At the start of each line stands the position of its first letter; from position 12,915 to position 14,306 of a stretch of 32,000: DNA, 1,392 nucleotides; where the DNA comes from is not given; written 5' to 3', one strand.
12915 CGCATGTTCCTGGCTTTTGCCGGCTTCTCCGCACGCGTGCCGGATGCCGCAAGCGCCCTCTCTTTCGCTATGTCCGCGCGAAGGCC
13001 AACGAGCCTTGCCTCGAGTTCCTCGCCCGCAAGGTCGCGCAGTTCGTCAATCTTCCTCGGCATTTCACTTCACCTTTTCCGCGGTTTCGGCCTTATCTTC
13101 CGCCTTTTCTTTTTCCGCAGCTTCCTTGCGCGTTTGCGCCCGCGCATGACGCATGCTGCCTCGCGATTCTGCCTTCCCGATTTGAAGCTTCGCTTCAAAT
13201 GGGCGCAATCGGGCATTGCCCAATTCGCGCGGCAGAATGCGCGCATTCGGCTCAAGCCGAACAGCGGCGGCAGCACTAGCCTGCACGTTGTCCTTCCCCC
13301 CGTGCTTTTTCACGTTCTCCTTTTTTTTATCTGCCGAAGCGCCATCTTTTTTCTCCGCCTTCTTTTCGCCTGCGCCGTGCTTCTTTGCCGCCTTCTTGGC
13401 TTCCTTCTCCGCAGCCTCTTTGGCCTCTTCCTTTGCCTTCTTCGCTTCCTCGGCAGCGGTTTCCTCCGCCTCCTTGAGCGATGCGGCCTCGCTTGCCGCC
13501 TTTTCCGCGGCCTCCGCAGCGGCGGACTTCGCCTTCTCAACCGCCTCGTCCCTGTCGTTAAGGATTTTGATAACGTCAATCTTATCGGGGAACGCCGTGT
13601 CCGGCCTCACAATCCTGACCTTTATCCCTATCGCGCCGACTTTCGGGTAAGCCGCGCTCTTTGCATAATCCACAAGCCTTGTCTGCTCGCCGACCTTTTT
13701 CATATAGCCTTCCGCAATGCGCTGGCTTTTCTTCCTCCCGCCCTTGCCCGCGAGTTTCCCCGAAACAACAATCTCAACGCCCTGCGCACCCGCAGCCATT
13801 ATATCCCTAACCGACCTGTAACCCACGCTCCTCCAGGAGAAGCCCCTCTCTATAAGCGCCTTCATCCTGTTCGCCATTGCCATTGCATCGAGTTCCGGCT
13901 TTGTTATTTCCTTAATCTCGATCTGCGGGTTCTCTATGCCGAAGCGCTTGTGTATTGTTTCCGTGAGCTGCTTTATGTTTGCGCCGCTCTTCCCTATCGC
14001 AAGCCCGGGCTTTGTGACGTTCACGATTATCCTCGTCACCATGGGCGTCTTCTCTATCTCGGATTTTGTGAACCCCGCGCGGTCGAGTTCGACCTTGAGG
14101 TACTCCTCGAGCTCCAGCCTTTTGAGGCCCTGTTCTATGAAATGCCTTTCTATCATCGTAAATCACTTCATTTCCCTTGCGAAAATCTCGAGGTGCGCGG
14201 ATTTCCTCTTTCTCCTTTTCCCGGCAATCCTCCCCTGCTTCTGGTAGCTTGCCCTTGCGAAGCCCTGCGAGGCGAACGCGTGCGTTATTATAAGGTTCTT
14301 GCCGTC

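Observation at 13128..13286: In-frame 105-nt structured insertion in the C-terminal tail of ribosomal protein S3, flanked by sequence shared with the L32e gene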

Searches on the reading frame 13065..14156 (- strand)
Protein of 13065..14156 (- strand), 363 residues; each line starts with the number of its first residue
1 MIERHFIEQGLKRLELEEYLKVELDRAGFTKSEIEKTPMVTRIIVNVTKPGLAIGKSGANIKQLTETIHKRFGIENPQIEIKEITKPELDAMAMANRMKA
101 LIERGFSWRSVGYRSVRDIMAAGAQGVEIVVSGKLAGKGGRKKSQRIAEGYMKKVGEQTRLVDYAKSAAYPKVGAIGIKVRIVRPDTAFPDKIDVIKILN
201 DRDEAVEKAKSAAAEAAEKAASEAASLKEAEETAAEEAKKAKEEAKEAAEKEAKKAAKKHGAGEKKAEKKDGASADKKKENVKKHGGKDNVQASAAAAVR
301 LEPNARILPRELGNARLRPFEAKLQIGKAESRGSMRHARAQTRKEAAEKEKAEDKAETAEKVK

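Call 16: find_homologous_proteins(query=window:13065-14156:-)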
Query window:13065-14156:- (363 aa): 452 proteins with E <= 0.001 among 8000 candidates; the best 120 are listed.
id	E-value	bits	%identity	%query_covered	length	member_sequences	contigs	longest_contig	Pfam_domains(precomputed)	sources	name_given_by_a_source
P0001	2.2e-215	732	100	100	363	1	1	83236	PF07650.24,PF00189.26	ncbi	ncbi:MAG: 30S ribosomal protein S3 [Candidatus Diapherotrites archaeon]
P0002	1.3e-149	516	89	79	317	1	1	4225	PF07650.24,PF00189.26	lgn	-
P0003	5.2e-110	386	71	77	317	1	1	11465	PF07650.24,PF00189.26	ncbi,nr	ncbi:30S ribosomal protein S3 [Candidatus Micrarchaeota archaeon]|nr:30S ribosomal protein S3 [Candi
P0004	1.3e-109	385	80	61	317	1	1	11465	PF07650.24,PF00189.26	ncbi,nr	ncbi:30S ribosomal protein S3 [Candidatus Micrarchaeota archaeon]|nr:30S ribosomal protein S3 [Candi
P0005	2.1e-109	384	80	61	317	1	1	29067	PF07650.24,PF00189.26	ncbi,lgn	ncbi:MAG: 30S ribosomal protein S3 [Candidatus Diapherotrites archaeon]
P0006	3.8e-105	370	80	61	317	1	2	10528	PF07650.24,PF00189.26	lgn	-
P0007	4.4e-99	350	72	56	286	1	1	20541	PF26594.2,PF07650.24,PF00189.26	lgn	-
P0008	1.1e-97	346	77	55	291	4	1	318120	PF07650.24,PF00189.26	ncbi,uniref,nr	ncbi:MAG: 30S ribosomal protein S3 [Candidatus Diapherotrites archaeon]|uniref:Small ribosomal subun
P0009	1.7e-97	345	71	60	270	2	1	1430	PF07650.24,PF00189.26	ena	-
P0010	5.7e-97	343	77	55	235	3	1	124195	PF07650.24,PF00189.26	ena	-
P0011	5.3e-96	340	78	55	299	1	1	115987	PF07650.24,PF00189.26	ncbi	ncbi:MAG: 30S ribosomal protein S3 [Candidatus Diapherotrites archaeon]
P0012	9.6e-95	336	77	53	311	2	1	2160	PF07650.24,PF00189.26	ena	-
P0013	1.1e-94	336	59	78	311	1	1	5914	PF07650.24,PF00189.26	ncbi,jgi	-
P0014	5.3e-94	333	72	58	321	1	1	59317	PF07650.24,PF00189.26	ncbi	ncbi:MAG: 30S ribosomal protein S3 [Candidatus Diapherotrites archaeon]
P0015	6.0e-94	333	74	54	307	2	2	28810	PF07650.24,PF00189.26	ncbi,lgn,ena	ncbi:MAG: 30S ribosomal protein S3 [archaeon]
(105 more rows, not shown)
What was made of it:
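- On Rickettsia palindromic elements (RPE): The host is a Diapherotrites archaeon (call 16).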

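Call 18: find_encoding_contigs(protein=P0002, flank=5000, max_places=4)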
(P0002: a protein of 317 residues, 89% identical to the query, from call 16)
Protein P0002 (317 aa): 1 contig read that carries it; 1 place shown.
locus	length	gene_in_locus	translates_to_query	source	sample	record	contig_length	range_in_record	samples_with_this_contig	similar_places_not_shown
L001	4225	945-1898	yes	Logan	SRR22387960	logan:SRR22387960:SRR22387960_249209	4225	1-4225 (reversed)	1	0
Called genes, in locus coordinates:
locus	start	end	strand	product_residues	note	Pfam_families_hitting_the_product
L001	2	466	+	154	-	?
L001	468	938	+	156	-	PF00237:Ribosomal_L22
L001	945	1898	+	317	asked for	PF07650:KH_2, PF00189:Ribosomal_S3_C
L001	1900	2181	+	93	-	PF00831:Ribosomal_L29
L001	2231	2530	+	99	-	PF01253:SUI1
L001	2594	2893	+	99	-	PF01868:RNase_P-MRP_p29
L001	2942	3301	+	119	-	PF00366:Ribosomal_S17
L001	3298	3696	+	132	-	PF00238:Ribosomal_L14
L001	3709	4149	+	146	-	PF16906:Ribosomal_L26, PF00467:KOW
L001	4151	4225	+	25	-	?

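Call 27: find_encoding_contigs(protein=P0001, flank=10000, max_places=3)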
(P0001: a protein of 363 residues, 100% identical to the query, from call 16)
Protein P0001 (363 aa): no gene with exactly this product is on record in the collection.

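Call 29: find_encoding_contigs(protein=P0005, flank=10000, max_places=3)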
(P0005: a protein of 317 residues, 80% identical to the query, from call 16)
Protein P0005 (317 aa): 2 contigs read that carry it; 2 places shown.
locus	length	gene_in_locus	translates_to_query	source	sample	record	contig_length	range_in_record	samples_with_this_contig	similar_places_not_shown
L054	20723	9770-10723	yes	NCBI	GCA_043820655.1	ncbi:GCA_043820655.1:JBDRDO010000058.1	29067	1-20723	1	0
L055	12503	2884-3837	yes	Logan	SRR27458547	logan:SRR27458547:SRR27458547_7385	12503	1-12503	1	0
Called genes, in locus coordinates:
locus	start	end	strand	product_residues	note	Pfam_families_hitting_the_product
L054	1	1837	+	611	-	?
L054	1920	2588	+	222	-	-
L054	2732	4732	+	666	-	-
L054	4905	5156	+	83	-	-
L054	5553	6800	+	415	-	PF00297:Ribosomal_L3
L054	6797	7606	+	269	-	PF00573:Ribosomal_L4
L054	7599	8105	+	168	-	PF00276:Ribosomal_L23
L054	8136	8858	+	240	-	PF00181:Ribosomal_L2_N (weak), PF03947:Ribosomal_L2_C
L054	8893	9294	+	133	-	PF00203:Ribosomal_S19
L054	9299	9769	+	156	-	PF00237:Ribosomal_L22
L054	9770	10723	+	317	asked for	PF07650:KH_2, PF00189:Ribosomal_S3_C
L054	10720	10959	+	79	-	PF00831:Ribosomal_L29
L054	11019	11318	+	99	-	PF01253:SUI1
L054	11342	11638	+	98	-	PF01868:RNase_P-MRP_p29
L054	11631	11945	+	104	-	PF00366:Ribosomal_S17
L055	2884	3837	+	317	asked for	PF07650:KH_2, PF00189:Ribosomal_S3_C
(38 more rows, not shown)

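Call 30: find_encoding_contigs(protein=P0003, flank=10000, max_places=3)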
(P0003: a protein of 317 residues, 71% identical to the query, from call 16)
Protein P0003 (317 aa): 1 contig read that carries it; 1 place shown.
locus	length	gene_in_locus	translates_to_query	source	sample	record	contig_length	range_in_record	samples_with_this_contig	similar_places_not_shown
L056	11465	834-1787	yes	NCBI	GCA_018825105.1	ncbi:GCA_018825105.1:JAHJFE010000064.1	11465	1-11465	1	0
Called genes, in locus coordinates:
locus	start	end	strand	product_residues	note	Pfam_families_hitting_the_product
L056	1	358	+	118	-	PF00203:Ribosomal_S19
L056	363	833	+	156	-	PF00237:Ribosomal_L22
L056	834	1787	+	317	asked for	PF07650:KH_2, PF00189:Ribosomal_S3_C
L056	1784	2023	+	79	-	PF00831:Ribosomal_L29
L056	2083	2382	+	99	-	PF01253:SUI1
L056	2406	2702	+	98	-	PF01868:RNase_P-MRP_p29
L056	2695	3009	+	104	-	PF00366:Ribosomal_S17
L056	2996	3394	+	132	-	PF00238:Ribosomal_L14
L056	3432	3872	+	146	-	PF16906:Ribosomal_L26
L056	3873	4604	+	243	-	PF00900:Ribosomal_S4e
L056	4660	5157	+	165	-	PF00281:Ribosomal_L5, PF00673:Ribosomal_L5_C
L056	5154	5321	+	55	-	PF00253:Ribosomal_S14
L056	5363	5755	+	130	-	PF00410:Ribosomal_S8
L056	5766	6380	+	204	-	PF00347:Ribosomal_L6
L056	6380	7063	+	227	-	PF01655:Ribosomal_L32e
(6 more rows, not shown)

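Call 62: search_protein_families(library=pfam, proteins=[window:13065-14156:-], max_evalue=0.01)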
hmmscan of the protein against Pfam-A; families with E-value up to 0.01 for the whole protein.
window:13065-14156:- (363 aa): 3 families
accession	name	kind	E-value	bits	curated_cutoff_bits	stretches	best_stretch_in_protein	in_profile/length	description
PF00189.25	Ribosomal_S3_C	-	4.3e-17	62.9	34.1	1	101-182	4-83/83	Ribosomal protein S3, C-terminal domain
PF07650.23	KH_2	-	1.2e-15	57.5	22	1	15-89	1-78/78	KH domain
PF05316.17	VAR1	-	0.00073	20.1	33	1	61-182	91-192/195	Mitochondrial ribosomal protein (VAR1)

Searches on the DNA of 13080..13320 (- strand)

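Call 50: search_rna_families(source=window, start=13080, end=13320, threshold=evalue, max_evalue=10)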
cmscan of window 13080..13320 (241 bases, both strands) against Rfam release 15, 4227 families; matches with E-value up to 10: 1.
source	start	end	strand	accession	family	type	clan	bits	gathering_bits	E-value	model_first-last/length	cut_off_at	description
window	13088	13127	-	RF01306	sR52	Gene; snRNA; snoRNA; CD-box;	-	12.3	50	2.6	1-60/60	no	Small nucleolar RNA sR52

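Call 70: build_rna_model(alignment_id=A5, structure=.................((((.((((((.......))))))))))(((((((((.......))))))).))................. )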
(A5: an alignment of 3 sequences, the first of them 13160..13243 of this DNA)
Model R1 built from alignment A5 (3 sequences, 88 columns); structure: as given.
model positions 84; base pairs 19; branch points 1; effective number of sequences 1.72; information 0.676 bits per position. Calibrated on 0.2 Mb of random sequence (short: E-values are rough).
structure used (alignment columns):
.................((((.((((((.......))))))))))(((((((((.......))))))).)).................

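Call 73: search_with_rna_model(model_id=R1, sources=[window, L001, L032, L033, L034, L035, L036, L037, L038, L039, L040, L041, L042, L043, L044, L045, L046, L047, L048, L049, L050, L051, L052, L053, L054, L055, L056, L106], max_evalue=10, show_alignments=4)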
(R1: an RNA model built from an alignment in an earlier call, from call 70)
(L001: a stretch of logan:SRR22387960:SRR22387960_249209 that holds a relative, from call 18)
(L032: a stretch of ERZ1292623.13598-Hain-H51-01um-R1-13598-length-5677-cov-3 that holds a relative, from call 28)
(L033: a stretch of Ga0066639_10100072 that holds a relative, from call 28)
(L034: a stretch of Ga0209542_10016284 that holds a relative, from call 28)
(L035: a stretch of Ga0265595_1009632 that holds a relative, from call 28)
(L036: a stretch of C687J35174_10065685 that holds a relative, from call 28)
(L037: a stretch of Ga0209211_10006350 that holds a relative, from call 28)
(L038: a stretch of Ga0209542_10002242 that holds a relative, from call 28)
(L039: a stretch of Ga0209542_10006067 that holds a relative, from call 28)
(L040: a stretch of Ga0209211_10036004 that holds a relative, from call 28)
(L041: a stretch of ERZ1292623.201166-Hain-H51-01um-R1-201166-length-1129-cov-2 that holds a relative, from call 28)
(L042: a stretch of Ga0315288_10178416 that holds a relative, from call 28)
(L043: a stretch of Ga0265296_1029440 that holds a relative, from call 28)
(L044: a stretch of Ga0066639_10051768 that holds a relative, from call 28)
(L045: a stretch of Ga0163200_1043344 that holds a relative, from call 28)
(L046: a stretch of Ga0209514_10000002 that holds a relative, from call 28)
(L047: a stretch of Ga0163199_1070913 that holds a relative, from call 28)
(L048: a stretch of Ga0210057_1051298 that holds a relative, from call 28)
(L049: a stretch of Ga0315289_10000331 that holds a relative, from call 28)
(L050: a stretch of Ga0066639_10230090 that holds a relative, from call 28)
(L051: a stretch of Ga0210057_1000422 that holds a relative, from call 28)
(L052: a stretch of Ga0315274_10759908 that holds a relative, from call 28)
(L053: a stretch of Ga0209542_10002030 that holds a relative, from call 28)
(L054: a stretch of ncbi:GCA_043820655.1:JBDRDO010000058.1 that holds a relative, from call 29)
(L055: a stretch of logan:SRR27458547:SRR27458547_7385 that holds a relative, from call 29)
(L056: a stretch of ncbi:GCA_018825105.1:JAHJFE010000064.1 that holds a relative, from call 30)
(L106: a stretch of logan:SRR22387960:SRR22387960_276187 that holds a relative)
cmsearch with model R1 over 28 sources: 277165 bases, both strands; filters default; matches with E-value up to 10: 13.
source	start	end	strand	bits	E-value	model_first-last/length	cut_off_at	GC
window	3000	3083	+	103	2.5e-25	1-84/84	no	0.6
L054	20204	20287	-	100.1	1.6e-24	1-84/84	no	0.6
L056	11268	11351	-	100.1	1.6e-24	1-84/84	no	0.6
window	13161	13243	-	77.3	2.6e-18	1-84/84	no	0.58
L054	5458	5539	-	44.4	2.4e-09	1-84/84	no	0.62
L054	6680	6764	+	36.6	3.1e-07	1-84/84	no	0.61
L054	5461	5538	+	27.9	7.3e-05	1-84/84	no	0.63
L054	6684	6765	-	20.1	0.0099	1-84/84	no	0.61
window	13210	13281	+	17.7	0.044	1-84/84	no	0.67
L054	20231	20300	+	17.5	0.05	1-84/84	no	0.59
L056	11295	11364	+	17.5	0.05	1-84/84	no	0.59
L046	7696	7747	+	14.9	0.26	1-84/84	no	0.5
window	2987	3055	-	13.6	0.58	1-84/84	no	0.57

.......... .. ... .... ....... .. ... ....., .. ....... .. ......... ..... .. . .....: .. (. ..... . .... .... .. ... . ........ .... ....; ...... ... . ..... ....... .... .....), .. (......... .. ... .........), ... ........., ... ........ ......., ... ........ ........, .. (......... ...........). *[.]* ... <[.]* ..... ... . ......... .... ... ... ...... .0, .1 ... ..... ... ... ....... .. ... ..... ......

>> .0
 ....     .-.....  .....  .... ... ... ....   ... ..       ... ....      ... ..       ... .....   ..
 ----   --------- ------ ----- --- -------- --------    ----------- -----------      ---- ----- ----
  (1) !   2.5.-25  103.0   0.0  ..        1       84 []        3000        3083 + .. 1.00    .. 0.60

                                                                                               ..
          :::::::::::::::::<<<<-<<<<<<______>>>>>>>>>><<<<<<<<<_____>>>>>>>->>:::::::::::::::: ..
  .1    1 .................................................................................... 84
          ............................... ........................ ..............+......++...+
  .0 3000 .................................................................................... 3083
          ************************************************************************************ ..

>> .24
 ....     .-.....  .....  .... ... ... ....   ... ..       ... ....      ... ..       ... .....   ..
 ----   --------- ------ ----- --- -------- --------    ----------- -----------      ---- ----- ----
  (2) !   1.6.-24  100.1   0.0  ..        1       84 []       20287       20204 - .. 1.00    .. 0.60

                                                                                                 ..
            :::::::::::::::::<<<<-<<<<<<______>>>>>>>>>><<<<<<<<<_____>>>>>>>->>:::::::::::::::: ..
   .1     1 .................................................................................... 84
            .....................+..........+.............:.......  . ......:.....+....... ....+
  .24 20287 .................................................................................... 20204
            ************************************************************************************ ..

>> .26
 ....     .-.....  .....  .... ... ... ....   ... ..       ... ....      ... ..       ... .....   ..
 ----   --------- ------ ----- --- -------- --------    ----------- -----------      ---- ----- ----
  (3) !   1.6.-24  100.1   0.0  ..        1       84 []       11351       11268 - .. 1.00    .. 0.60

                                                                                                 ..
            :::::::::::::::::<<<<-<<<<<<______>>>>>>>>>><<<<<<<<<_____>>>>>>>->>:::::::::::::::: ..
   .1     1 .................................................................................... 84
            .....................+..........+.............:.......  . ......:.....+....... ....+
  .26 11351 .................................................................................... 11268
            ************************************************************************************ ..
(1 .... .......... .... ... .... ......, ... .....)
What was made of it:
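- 13125..13288 (-): Composite palindromic repeat element, in frame in the C-terminal tail of S3. It encodes .......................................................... Covariance-model hit of 77 bits (call 73; this copy was part of the training set).
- It finds nothing in about 20 other Diapherotrites loci (call 73).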

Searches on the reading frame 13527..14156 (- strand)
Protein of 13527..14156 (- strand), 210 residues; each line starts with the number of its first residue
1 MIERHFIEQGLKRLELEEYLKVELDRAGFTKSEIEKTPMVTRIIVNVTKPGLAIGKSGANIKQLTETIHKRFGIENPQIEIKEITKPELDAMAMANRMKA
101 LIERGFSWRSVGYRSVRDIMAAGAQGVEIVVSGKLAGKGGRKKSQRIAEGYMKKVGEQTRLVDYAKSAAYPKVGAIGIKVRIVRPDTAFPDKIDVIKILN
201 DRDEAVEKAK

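Call 28: find_related_loci(query=window:13527-14156:-, collection=metagenome_contigs, flank=10000)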
Query window:13527-14156:- (210 aa) in metagenome_contigs; peptide patterns used: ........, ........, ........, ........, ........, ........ (x = any residue, [..] = any of these).
309 stretches matched a pattern; 22 encode a relative of the query (tblastn E <= 1e-3); 22 distinct loci.
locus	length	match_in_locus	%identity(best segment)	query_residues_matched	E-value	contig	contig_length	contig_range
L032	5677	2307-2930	70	1-208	3e-100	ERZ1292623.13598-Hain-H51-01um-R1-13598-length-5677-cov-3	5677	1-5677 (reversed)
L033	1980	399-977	76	3-195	6e-105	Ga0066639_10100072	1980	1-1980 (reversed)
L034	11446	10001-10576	74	1-192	3e-99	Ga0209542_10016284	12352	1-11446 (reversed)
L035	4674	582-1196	69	1-205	3e-99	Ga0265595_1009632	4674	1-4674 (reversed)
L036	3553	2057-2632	74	1-192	2e-100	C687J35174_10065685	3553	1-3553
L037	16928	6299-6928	69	1-210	1e-96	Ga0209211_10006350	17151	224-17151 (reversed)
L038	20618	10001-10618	69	1-206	7e-94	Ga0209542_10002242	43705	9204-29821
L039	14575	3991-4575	71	1-195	2e-91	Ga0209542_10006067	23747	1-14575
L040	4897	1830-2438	67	1-203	3e-91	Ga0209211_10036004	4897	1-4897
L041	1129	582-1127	75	1-182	1e-95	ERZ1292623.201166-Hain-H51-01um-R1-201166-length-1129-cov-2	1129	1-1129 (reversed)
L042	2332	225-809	68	1-195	3e-89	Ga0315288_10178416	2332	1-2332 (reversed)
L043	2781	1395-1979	65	1-195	9e-87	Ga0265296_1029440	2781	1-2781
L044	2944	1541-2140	64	1-200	3e-86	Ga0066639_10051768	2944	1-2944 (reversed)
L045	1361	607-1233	60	1-209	1e-89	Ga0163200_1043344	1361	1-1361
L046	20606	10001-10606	62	1-202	7e-84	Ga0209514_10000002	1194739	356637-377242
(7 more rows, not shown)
